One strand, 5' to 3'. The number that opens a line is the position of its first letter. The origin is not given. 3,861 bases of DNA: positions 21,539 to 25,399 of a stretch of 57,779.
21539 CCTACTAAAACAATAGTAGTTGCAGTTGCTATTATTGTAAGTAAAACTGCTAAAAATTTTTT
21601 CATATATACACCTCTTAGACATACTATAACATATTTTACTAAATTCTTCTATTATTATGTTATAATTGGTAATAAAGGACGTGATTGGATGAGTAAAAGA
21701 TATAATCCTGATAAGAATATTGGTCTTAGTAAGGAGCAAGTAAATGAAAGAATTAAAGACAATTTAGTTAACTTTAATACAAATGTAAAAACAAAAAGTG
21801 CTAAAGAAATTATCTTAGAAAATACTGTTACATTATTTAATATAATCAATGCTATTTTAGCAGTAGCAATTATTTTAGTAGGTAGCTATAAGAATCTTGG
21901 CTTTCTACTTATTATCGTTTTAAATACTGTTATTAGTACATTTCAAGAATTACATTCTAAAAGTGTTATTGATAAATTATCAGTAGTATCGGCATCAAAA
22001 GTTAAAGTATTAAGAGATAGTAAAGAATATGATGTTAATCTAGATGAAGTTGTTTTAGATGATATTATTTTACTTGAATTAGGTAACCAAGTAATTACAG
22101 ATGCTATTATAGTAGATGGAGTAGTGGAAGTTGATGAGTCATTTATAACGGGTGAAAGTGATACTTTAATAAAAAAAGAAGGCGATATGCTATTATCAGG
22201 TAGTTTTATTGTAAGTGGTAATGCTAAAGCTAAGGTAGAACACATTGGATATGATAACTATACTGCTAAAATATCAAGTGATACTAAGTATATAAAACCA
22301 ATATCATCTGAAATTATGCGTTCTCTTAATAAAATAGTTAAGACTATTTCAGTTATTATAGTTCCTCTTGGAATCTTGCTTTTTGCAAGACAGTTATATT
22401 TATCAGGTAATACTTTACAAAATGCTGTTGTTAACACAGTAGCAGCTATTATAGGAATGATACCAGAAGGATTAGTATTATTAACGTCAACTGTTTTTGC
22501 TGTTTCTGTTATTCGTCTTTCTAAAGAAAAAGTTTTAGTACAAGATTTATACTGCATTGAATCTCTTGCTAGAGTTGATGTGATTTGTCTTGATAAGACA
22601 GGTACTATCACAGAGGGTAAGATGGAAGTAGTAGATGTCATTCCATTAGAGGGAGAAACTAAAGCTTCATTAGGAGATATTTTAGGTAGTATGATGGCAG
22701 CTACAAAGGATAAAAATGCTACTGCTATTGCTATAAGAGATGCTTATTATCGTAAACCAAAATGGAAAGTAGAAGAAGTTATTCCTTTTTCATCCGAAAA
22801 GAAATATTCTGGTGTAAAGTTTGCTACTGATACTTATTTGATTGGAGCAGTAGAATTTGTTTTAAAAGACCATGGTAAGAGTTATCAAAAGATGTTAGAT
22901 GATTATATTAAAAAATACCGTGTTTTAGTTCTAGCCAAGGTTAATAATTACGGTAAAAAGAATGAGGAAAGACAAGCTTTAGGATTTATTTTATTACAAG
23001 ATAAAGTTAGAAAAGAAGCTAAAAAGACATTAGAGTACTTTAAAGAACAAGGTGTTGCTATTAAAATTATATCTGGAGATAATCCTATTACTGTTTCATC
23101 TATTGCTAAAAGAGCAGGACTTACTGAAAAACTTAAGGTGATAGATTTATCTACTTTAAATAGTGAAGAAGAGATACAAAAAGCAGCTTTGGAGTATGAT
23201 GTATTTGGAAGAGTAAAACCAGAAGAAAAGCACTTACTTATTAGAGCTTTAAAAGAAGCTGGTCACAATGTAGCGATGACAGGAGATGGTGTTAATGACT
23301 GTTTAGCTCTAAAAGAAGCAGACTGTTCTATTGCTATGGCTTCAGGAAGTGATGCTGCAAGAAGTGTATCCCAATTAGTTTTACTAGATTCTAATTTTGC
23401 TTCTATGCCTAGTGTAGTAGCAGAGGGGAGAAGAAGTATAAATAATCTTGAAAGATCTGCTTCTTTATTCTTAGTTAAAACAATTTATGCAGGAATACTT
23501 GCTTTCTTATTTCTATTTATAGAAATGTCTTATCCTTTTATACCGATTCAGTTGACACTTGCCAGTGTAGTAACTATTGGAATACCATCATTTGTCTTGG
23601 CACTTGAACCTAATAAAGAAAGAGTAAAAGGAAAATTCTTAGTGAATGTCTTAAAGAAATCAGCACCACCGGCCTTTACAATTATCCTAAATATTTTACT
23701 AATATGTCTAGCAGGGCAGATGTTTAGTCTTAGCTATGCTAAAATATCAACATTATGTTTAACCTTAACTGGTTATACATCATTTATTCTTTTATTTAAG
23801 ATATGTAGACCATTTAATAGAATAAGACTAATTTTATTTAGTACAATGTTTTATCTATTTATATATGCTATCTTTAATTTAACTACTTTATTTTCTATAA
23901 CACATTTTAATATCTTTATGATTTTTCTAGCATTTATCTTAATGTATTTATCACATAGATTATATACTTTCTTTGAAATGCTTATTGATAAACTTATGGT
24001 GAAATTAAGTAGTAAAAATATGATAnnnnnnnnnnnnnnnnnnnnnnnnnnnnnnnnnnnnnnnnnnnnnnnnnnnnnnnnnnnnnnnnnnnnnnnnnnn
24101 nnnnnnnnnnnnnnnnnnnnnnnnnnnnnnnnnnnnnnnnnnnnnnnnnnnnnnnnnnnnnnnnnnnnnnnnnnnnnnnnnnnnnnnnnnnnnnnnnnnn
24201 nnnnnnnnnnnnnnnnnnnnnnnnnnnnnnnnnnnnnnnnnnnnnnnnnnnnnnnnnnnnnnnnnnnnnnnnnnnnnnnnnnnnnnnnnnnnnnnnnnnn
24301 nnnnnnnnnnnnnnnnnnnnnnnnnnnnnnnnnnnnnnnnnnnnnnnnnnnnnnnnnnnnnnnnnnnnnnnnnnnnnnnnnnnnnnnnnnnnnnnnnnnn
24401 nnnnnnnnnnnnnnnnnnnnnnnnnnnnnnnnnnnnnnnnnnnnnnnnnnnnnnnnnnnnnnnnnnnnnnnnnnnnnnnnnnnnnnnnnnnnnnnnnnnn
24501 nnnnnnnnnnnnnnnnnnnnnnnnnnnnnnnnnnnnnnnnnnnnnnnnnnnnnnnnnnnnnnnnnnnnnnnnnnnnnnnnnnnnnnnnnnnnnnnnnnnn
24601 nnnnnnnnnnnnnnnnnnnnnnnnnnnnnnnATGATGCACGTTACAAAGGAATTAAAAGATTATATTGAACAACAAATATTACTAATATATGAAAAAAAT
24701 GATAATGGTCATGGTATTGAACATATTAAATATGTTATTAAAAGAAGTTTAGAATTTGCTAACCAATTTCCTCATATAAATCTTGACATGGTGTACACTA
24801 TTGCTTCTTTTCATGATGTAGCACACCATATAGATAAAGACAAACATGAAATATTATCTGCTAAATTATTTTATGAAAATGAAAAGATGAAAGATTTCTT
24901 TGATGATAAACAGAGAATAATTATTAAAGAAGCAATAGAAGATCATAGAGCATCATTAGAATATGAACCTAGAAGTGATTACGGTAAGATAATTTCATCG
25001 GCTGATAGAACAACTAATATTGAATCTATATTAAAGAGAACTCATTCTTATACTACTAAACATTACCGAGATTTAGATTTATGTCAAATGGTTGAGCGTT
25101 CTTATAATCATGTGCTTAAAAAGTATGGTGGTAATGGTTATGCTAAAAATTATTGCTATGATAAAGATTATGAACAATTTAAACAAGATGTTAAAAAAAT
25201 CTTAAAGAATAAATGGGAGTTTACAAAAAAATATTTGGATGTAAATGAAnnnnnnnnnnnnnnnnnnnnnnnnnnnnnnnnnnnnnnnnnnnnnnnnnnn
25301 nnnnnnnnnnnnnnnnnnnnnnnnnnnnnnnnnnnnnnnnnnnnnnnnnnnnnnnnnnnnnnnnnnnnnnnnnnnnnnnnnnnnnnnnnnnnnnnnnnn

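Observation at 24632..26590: Isolated three-domain protein: HD hydrolase + SpoT/Mesh1-type HD + P-loop kinase-like domain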

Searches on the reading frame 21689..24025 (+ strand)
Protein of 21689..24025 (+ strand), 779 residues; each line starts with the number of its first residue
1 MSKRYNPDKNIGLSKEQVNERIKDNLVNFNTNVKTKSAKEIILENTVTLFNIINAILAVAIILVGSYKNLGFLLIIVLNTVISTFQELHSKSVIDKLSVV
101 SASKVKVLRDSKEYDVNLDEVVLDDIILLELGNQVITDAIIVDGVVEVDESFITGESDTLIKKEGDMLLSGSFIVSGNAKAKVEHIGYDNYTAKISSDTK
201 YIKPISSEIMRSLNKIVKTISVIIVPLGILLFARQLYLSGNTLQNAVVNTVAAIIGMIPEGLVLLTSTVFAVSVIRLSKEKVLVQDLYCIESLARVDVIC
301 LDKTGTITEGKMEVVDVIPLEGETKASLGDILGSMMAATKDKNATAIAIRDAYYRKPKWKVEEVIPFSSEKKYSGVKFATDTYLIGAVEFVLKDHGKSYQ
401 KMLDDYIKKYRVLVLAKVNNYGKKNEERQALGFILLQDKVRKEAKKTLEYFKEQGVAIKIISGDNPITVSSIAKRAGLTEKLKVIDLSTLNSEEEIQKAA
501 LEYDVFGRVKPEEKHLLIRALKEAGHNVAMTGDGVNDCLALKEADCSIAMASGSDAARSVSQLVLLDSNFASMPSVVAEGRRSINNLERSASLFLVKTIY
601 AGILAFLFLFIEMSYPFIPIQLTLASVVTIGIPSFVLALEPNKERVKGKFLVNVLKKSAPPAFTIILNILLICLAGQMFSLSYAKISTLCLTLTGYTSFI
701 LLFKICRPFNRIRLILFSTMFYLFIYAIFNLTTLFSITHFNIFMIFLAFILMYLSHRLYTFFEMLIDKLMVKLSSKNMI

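Call 25: search_protein_families(library=pfam, proteins=[window:21689-24025:+], max_evalue=0.00001)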
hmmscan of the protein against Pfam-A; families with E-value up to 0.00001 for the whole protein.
window:21689-24025:+ (779 aa): 2 families
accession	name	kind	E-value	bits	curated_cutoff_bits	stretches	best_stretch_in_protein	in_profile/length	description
PF00122.25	E1-E2_ATPase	-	4.3e-43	147.4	28.1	1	101-279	3-180/181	E1-E2 ATPase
PF00702.32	Hydrolase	-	3.5e-26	93.2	26.4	1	296-545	1-191/191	haloacid dehalogenase-like hydrolase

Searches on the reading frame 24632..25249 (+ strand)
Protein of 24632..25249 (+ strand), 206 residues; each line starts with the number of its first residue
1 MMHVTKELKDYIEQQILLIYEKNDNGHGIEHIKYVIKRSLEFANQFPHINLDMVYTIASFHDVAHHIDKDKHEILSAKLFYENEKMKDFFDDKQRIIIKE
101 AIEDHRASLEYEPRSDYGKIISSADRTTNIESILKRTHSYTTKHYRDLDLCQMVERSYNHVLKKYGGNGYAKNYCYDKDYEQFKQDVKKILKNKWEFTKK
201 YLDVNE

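Call 21: search_solved_structures(query=window:24632-25249:+, max_evalue=10, show_alignments=3)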
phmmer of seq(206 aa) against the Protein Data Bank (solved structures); distinct sequences matched with E-value up to 10: 4.
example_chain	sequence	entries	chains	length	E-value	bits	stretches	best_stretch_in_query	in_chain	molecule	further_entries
2pq7_A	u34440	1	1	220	0.012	18.5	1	21-159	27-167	Predicted HD superfamily hydrolase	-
5dqv_A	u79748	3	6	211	0.21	14.5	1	11-131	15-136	Uncharacterized protein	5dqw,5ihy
5xon_W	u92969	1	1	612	0.73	12.7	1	99-151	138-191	Protein that forms a complex with Spt4p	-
2b7u_A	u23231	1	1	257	1.5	11.6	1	58-136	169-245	CHARYBDIN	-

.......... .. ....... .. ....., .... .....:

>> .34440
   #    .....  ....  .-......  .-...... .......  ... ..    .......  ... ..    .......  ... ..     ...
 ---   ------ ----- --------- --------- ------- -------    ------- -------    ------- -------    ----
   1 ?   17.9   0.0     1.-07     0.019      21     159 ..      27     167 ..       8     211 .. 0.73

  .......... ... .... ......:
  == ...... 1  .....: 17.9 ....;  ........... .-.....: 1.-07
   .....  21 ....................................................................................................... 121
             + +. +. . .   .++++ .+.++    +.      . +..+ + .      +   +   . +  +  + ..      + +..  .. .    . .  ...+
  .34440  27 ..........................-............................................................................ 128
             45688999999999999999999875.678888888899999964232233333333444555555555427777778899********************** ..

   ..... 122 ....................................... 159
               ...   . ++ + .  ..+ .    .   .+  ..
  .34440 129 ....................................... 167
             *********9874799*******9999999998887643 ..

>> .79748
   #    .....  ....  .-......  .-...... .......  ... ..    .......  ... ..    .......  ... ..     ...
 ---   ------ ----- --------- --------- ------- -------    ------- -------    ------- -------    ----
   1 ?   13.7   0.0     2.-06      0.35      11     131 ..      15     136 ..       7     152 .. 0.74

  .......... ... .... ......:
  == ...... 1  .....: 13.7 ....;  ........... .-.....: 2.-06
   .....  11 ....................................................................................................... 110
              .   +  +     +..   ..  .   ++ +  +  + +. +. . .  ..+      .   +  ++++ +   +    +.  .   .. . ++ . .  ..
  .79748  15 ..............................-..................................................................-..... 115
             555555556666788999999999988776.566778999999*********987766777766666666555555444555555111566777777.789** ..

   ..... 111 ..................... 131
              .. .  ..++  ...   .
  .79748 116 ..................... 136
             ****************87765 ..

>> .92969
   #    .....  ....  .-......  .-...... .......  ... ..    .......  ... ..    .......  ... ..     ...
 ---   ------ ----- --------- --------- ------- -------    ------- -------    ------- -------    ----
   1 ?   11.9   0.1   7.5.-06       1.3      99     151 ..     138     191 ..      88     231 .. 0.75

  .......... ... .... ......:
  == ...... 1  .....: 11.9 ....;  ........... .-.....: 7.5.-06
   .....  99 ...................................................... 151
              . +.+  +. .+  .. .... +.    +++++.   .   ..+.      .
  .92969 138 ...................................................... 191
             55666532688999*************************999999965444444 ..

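Call 46: search_solved_structures(query=A2, max_evalue=1, show_alignments=2)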
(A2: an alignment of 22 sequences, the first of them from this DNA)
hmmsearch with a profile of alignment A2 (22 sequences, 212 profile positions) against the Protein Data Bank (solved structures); distinct sequences matched with E-value up to 1: 4.
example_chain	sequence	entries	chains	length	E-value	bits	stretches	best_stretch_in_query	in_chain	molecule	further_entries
2pq7_A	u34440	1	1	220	5.1e-09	39.2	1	14-148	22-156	Predicted HD superfamily hydrolase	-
3gw7_A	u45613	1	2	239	3e-08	36.7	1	20-128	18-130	Uncharacterized protein yedJ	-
5dqv_A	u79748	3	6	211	0.0022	20.8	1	21-146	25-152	Uncharacterized protein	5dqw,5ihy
8bmw_K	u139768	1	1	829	0.067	16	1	48-173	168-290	CRISPR-associated protein Cas10 (Type III-D)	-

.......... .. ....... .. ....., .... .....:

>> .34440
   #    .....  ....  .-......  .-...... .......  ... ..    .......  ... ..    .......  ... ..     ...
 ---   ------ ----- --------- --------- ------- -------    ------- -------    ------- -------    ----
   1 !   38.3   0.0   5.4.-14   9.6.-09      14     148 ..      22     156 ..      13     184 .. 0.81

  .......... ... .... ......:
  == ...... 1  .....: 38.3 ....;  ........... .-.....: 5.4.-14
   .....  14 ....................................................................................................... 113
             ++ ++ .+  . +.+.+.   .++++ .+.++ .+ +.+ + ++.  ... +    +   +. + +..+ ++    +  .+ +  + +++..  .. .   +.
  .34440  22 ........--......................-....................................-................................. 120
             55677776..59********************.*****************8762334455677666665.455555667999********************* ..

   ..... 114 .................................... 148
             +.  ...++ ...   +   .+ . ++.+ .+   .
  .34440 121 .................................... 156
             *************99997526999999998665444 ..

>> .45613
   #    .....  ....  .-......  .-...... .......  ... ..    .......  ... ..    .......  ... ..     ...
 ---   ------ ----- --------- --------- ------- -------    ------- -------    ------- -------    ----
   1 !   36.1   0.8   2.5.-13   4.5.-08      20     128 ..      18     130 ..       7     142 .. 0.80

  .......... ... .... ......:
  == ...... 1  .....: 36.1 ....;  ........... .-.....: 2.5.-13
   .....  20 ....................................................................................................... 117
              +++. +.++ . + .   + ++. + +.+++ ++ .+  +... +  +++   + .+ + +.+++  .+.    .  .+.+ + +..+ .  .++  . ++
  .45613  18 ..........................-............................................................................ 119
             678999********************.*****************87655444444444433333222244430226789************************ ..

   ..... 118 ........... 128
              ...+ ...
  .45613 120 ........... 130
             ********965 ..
